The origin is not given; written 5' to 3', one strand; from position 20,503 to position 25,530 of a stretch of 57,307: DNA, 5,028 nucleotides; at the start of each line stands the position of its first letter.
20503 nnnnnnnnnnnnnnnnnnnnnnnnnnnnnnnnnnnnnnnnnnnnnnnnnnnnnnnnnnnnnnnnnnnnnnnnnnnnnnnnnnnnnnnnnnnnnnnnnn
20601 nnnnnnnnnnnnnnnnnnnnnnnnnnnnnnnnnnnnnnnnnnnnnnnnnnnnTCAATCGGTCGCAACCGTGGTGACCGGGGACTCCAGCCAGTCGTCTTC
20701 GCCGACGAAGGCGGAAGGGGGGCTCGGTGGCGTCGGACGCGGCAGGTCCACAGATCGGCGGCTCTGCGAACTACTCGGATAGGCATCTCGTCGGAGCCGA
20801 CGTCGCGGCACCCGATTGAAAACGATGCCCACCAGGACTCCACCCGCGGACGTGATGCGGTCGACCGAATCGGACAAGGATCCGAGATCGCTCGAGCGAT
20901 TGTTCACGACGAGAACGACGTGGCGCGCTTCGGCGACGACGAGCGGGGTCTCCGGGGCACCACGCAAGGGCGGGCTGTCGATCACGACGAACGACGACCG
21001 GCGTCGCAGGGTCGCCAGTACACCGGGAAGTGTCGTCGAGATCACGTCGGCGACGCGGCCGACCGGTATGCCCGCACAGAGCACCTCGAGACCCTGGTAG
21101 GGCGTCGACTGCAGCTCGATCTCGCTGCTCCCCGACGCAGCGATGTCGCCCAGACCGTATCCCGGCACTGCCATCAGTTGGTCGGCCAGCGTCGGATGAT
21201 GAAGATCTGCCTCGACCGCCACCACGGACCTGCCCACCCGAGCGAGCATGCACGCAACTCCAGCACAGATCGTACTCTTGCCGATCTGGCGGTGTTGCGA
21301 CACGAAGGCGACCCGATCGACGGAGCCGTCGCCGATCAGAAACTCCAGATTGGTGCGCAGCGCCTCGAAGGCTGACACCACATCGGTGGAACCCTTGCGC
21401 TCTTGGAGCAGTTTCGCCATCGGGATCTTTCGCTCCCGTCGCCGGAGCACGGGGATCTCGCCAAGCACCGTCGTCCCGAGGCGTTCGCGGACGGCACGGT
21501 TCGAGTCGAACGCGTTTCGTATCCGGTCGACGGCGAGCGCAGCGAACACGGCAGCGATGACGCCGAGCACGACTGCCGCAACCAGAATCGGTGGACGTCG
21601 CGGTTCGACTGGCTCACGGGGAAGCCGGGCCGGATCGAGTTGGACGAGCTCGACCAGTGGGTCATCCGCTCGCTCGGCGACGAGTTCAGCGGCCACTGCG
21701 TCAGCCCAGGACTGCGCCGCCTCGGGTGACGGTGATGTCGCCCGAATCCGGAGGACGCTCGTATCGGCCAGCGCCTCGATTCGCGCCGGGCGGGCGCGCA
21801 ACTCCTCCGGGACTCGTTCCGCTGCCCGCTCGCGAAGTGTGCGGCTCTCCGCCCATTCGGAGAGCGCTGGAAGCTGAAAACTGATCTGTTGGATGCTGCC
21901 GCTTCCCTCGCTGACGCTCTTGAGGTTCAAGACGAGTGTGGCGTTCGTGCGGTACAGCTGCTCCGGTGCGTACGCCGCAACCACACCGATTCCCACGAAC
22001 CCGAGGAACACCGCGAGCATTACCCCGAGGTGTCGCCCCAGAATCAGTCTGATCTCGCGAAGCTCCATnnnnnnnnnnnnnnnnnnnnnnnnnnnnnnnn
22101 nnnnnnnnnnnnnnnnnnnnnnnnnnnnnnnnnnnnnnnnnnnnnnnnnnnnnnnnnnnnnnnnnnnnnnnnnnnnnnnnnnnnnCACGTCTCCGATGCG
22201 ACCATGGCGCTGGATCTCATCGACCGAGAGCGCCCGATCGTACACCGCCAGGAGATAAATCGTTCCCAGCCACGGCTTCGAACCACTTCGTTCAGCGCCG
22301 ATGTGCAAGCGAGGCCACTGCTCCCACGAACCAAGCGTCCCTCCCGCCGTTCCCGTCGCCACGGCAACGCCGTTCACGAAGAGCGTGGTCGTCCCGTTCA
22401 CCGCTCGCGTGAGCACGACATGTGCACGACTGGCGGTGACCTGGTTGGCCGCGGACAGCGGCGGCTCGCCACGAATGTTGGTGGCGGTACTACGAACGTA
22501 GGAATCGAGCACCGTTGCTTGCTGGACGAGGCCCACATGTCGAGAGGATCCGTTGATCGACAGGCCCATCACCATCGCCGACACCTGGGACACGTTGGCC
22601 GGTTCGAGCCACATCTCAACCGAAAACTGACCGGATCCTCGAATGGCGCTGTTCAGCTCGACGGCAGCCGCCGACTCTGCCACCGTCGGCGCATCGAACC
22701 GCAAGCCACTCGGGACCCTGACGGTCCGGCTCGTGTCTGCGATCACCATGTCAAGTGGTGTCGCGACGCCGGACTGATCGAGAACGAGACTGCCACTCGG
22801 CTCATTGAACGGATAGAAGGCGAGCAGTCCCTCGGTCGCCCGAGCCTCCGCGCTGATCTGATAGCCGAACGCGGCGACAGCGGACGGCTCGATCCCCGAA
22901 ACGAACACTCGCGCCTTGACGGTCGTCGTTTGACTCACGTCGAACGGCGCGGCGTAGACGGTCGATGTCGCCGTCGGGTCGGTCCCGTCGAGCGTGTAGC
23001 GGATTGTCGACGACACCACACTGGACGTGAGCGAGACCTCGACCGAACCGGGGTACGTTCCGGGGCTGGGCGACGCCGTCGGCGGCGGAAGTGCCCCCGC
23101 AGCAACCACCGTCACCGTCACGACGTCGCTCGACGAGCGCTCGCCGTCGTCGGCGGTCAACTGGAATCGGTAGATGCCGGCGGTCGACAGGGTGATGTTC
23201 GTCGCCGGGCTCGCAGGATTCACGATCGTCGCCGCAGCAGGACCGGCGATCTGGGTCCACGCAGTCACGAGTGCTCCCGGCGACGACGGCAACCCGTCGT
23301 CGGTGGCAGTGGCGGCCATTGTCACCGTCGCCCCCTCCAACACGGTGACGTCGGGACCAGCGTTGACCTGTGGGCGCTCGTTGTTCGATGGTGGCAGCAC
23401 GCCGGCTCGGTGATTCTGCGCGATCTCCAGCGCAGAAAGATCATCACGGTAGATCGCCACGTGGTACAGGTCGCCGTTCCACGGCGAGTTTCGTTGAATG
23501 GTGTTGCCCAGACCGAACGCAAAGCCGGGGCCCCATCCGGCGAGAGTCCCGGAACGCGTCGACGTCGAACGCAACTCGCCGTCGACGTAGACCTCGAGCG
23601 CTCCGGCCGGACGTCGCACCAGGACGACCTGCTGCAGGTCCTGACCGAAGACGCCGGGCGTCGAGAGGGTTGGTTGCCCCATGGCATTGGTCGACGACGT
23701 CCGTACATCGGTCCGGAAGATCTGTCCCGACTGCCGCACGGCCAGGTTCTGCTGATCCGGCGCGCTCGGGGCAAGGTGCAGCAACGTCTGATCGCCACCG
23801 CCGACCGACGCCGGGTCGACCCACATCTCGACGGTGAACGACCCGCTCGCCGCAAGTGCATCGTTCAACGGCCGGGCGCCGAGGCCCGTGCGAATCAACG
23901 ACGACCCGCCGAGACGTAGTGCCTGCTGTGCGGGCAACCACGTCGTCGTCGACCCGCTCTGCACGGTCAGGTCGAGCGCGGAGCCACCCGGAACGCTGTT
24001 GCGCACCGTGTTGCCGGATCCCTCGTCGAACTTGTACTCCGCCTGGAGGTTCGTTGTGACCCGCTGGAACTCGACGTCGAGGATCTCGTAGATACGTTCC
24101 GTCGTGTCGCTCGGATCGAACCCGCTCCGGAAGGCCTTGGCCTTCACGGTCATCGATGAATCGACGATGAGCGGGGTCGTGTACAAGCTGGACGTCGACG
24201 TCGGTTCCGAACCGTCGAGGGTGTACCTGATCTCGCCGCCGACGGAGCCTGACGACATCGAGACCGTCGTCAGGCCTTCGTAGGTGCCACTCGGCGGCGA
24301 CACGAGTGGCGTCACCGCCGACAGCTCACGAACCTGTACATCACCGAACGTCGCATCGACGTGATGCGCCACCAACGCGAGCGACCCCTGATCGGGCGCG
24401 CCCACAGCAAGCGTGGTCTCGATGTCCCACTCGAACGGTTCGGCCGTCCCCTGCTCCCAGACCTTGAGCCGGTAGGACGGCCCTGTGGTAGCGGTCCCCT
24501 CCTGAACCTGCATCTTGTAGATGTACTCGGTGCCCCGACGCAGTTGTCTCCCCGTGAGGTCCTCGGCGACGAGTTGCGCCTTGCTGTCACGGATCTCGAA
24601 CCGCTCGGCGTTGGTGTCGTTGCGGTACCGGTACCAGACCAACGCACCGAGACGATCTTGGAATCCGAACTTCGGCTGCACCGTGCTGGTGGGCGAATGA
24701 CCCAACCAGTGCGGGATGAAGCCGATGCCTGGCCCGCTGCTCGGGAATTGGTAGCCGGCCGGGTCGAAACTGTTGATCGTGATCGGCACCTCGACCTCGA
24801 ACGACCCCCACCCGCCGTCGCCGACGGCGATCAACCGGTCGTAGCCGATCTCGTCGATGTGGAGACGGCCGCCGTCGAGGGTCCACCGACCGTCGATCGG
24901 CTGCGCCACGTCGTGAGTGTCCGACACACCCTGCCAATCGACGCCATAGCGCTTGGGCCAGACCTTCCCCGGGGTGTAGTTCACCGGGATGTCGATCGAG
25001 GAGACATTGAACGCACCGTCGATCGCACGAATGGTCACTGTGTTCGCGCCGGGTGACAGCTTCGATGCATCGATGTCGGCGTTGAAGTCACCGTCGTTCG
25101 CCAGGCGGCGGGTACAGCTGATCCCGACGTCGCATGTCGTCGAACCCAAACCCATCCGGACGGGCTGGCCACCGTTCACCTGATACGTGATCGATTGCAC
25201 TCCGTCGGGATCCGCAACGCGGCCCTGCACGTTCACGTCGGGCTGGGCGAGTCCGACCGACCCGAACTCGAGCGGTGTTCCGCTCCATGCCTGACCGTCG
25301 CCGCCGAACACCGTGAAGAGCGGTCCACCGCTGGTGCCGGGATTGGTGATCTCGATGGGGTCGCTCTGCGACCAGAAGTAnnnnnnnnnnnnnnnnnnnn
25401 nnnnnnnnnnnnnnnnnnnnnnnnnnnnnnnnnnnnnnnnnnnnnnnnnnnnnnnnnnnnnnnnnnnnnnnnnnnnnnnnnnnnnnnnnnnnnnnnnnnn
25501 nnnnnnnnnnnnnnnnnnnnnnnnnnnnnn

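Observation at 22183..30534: Second giant (2,783 aa) Ig/LamG/ConA-like protein encoded inside the biosynthetic operon, between the sulfotransferases and the Wzz/BY-kinase gene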

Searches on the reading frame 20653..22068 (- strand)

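Call 6: search_protein_families(library=pfam, proteins=[window:20653-22068:-])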
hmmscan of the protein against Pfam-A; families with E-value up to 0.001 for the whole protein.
window:20653-22068:- (471 aa): 1 family
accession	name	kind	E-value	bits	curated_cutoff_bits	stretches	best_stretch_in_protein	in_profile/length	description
PF01656.29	CbiA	-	0.00017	22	25.4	1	254-423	2-86/125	CobQ/CobB/MinD/ParA nucleotide binding domain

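Call 29: search_protein_families(library=ncbifam, proteins=[window:20653-22068:-], max_evalue=0.1)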
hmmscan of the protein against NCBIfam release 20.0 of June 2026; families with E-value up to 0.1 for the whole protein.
window:20653-22068:- (471 aa): 16 families
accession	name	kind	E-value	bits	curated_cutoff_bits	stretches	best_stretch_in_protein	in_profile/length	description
TIGR01007.1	eps_fam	subfamily_domain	2e-17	63.4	108.05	1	234-423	3-193/204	polysaccharide biosynthesis tyrosine autokinase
TIGR01005.1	eps_transp_fam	subfamily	1e-16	60.3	411.7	2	232-420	528-718/754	exopolysaccharide transport protein family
NF008568.0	PRK11519.1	equivalog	1.1e-12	46.9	1068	1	144-426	410-704/720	tyrosine-protein kinase Wzc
TIGR03018.1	pepcterm_TyrKin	hypoth_equivalog_domain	1.4e-12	47.4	230.65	1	256-418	41-207/207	XrtA-associated tyrosine autokinase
NF007350.0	PRK09841.1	equivalog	2.8e-12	45.6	1248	1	144-423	410-706/726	tyrosine-protein kinase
TIGR03029.1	EpsG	equivalog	5.1e-12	45.5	313.8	1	225-418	78-273/274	chain length determinant protein tyrosine kinase EpsG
TIGR03007.1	pepcterm_ChnLen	equivalog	7.8e-11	40.9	278.85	1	144-214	399-469/498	XrtA system polysaccharide chain length determinant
TIGR01969.1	minD_arch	subfamily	1.1e-10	41.2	201.75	1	253-423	3-173/251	cell division ATPase MinD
NF041546.1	ParA_partition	equivalog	1.5e-07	31.2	180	1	339-424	58-146/203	ParA family partition ATPase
TIGR01006.1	polys_exp_MPA1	subfamily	7.3e-05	22.3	296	1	97-206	112-222/226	CspC family polysaccharide chain length determinant protein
NF041864.1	EpsV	equivalog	0.0001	21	800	1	144-213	420-483/484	PCP family exopolysaccharide biosynthesis protein EpsV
NF041136.1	MrpORP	equivalog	0.0022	17.4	450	1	253-296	8-51/365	iron-sulfur cluster carrier protein MrpORP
TIGR01968.1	minD_bact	equivalog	0.0026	17.1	212.9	1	259-301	10-51/261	septum site-determining protein MinD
TIGR03371.1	cellulose_yhjQ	equivalog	0.011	15.3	157.85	1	253-407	4-163/246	cellulose biosynthesis protein BcsQ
NF047398.1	AAA_KGGVGR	domain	0.021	15.2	90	1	251-299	3-51/190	KGGVGR-motif variant AAA ATPase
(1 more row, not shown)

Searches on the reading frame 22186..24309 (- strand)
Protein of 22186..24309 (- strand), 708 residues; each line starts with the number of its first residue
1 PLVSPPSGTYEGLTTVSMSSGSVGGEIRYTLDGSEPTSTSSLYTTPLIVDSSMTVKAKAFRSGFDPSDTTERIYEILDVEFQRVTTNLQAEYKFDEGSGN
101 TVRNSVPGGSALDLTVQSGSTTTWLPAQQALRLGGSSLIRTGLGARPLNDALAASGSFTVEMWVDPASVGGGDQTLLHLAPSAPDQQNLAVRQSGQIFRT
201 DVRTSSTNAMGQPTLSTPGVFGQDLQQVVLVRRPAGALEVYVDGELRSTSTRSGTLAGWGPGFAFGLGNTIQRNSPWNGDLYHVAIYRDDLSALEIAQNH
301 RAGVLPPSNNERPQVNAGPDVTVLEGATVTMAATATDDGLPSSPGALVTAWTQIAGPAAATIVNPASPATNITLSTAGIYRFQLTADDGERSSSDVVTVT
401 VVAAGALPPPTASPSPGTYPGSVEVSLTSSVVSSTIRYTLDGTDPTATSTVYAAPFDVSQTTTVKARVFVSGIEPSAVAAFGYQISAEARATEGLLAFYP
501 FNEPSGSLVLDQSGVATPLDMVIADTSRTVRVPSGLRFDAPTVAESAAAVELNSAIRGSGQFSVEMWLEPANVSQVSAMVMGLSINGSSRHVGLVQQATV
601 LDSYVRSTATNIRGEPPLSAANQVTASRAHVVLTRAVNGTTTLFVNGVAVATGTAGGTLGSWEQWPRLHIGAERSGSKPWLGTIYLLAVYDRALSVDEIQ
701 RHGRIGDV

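Call 60: search_solved_structures(query=window:22186-24309:-, max_evalue=0.001)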
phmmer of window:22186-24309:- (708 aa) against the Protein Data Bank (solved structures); distinct sequences matched with E-value up to 0.001: 0.

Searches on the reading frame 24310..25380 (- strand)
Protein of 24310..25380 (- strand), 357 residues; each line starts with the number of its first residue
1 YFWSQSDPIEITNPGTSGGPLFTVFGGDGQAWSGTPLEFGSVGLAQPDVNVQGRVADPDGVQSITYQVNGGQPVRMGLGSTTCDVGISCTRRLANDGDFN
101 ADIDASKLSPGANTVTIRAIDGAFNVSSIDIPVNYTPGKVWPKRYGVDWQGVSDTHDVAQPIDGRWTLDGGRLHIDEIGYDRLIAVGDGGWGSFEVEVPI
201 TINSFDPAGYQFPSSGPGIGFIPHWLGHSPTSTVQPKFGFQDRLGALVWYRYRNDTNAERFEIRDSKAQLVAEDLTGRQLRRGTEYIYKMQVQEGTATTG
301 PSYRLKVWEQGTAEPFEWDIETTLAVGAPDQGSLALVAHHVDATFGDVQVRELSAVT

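Call 7: search_protein_families(library=pfam, proteins=[window:24310-25380:-], max_evalue=10)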
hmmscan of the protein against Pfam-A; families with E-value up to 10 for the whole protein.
window:24310-25380:- (357 aa): 2 families
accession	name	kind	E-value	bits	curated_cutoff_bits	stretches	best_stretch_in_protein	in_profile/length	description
PF17957.7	Big_7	-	0.00039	21.5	24.1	1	47-117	18-70/70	Bacterial Ig domain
PF09136.16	Glucodextran_B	-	0.059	13.7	27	1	48-132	18-78/83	Glucodextranase, domain B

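Call 41: find_homologous_proteins(query=window:24310-25359:-, max_evalue=0.001)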
Query window:24310-25359:- (350 aa): 125 proteins with E <= 0.001 among 5092 candidates; the best 120 are listed.
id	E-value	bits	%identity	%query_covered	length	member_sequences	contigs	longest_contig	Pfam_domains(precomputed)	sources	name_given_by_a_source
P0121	2.8e-110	387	52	97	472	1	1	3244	-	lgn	-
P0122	4.0e-108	380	85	54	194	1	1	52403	-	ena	-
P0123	6.6e-97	343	50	96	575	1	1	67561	PF00041.28,PF16656.12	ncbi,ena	-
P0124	2.7e-91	325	48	96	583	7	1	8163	PF25059.2,PF00041.28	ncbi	-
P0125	1.3e-86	309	47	92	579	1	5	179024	PF25059.2,PF25814.2,PF00041.28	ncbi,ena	-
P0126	1.3e-76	276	44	92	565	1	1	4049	PF18998.7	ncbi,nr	ncbi:MAG: hypothetical protein GTN71_15375, partial [Anaerolineae bacterium]|nr:hypothetical protein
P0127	1.7e-71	260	41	97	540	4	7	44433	PF18962.8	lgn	-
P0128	1.4e-70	257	42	92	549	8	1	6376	-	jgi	jgi:hypothetical protein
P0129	1.3e-67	247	43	92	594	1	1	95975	PF07081.19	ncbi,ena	-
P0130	9.2e-67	244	44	83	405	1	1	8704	PF22352.3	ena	-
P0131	6.6e-65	238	43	92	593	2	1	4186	PF07081.19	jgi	-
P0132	5.2e-64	235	41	92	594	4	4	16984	PF07081.19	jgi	-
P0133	1.9e-63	233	41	93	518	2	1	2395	PF13287.13,PF13290.14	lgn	-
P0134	2.7e-62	229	40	93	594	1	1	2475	-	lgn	-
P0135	8.6e-61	224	41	97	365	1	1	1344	-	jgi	jgi:hypothetical protein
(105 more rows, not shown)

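Call 49: predict_structure(alignment_id=A2)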
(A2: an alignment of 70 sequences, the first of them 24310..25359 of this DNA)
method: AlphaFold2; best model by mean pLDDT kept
length: 350 residues; sequences in the alignment: 70
mean_pLDDT: 92.5   pTM: 0.91
mean pLDDT of the five models: 92.5, 92.3, 91.8, 91.5, 91.4
residues with pLDDT >= 90: 295; 70-90: 31; 50-70: 16; < 50: 8
segments of 3 or more residues with pLDDT < 50: 77-81
pLDDT, mean of each block of 10 residues (from residue 1): 54 91 89 96 96 95 97 62 78 97 98 96 98 96 95 95 96 95 97 96 90 98 88 95 86 96 95 97 98 98 98 98 98 98 86
secondary structure, 60 per line:
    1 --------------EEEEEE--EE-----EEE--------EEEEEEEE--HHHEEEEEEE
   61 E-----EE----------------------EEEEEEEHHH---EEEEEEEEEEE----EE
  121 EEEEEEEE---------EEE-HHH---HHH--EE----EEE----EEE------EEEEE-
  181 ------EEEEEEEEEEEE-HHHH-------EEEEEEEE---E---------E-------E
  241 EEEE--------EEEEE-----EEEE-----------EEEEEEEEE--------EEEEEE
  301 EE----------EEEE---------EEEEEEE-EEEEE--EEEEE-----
elements in order: E15-20 E30-32 E41-48 E54-61 E91-97 E104-114 E119-128 E138-140 E159-161 E166-168 E175-179 E187-198 H200-203 E211-218 E240-244 E253-257 E263-266 E278-286 E295-302 E313-316 E326-332 E334-338 E341-345

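Call 51: fold_search(model_id=the predicted structure, library=pdb)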
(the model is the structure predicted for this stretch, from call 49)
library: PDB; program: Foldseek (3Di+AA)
matches with E <= 10: 1607; with E <= 0.001: 25
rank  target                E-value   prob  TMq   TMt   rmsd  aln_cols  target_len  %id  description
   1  8zdo_a                5.5e-06  1.00  0.31  0.34  22.1       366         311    8  Cryo-EM structure of Mycobacteriophage Douge baseplate (gp13, gp17, gp23, gp16, gp18 and gp20) (released 2025-06-25)
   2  3zr5_A                8.8e-06  1.00  0.40  0.23  17.9       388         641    9  STRUCTURE OF GALACTOCEREBROSIDASE FROM MOUSE (released 2011-09-28)
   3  1oq1_A                1.1e-05  1.00  0.41  0.60   5.4       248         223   12  Crystal Structure of Protein of Unknown Function with Galectin-like Fold from Bacillus subtilis (released 2003-09-23)
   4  1oq1_C                1.2e-05  1.00  0.40  0.59   4.7       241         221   12  Crystal Structure of Protein of Unknown Function with Galectin-like Fold from Bacillus subtilis (released 2003-09-23)
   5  4ccc_A                1.2e-05  1.00  0.41  0.24  16.4       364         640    9  STRUCTURE OF MOUSE GALACTOCEREBROSIDASE WITH 4NBDG: ENZYME-SUBSTRATE COMPLEX (released 2013-12-11)
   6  4zmh_A                3.4e-05  0.91  0.18  0.09  19.0       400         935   14  Crystal structure of a five-domain GH115 alpha-Glucuronidase from the Marine Bacterium Saccharophagus degradans 2-40T (released 2016-05-04)
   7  1avb_A                4.2e-05  1.00  0.36  0.51   6.3       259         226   12  ARCELIN-1 FROM PHASEOLUS VULGARIS L (released 1998-10-14)
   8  1ug9                  4.2e-05  1.00  0.22  0.08  16.4       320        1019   12  Crystal Structure of Glucodextranase from Arthrobacter globiformis I42 (released 2003-12-09)
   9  6e57_C                6.4e-05  0.85  0.19  0.18  22.3       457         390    9  Bacteroides ovatus mixed-linkage glucan utilization locus (MLGUL) SGBP-B in complex with mixed-linkage heptasaccharide (released 2019-05-29)
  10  1oq1_B                6.7e-05  1.00  0.40  0.60   4.8       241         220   12  Crystal Structure of Protein of Unknown Function with Galectin-like Fold from Bacillus subtilis (released 2003-09-23)
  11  6e57_D                8.7e-05  0.84  0.20  0.18  22.8       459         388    9  Bacteroides ovatus mixed-linkage glucan utilization locus (MLGUL) SGBP-B in complex with mixed-linkage heptasaccharide (released 2019-05-29)
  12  4zmh_B                1.1e-04  0.84  0.18  0.09  18.8       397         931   12  Crystal structure of a five-domain GH115 alpha-Glucuronidase from the Marine Bacterium Saccharophagus degradans 2-40T (released 2016-05-04)
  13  2gme_A                1.3e-04  1.00  0.37  0.54   5.9       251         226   10  Metal-free (apo) P. angolensis seed lectin (released 2006-07-25)
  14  5vid_E                1.5e-04  1.00  0.26  0.24   8.9       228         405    9  Receptor binding domain of BoNT/B in complex with mini-protein binder Bot.0671.2 (released 2017-09-20)
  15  3mpp                  1.6e-04  1.00  0.31  0.27   7.9       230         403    9  Botulinum Neurotoxin Type G Receptor Binding Domain (released 2010-06-16)
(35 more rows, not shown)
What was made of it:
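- Closest known: Bacillus subtilis YesU. Same: This is the best single-domain structural match of the 'mid' jelly roll (TMt 0.60, call 51).
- The other is a galectin/legume-lectin/YesU-like jelly roll (calls 49, 51).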

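Call 52: search_protein_families(library=pfam, proteins=[window:24310-25359:-], max_evalue=0.001)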
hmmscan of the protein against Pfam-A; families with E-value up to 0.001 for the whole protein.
window:24310-25359:- (350 aa): 1 family
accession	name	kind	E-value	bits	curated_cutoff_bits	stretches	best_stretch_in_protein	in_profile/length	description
PF17957.7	Big_7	-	0.00037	21.5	24.1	0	40-110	18-70/70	Bacterial Ig domain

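Call 76: search_solved_structures(query=A2, max_evalue=1)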
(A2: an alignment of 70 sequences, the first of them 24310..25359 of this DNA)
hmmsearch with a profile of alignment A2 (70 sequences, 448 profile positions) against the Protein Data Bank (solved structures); distinct sequences matched with E-value up to 1: 4.
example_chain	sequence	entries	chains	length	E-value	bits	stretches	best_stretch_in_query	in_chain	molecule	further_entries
6v3p_C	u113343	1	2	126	0.016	17.1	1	97-141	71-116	IgA FC receptor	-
6nz0_Z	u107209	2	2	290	0.03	16.2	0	99-135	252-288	Dyslexia-associated protein KIAA0319-like protein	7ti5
1x5l_A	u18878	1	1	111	0.085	14.7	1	239-293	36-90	Ephrin type-A receptor 8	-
5ml9_B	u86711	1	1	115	0.28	13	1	252-313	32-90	Affimer F4 with specificity for Fc gamma receptor IIIa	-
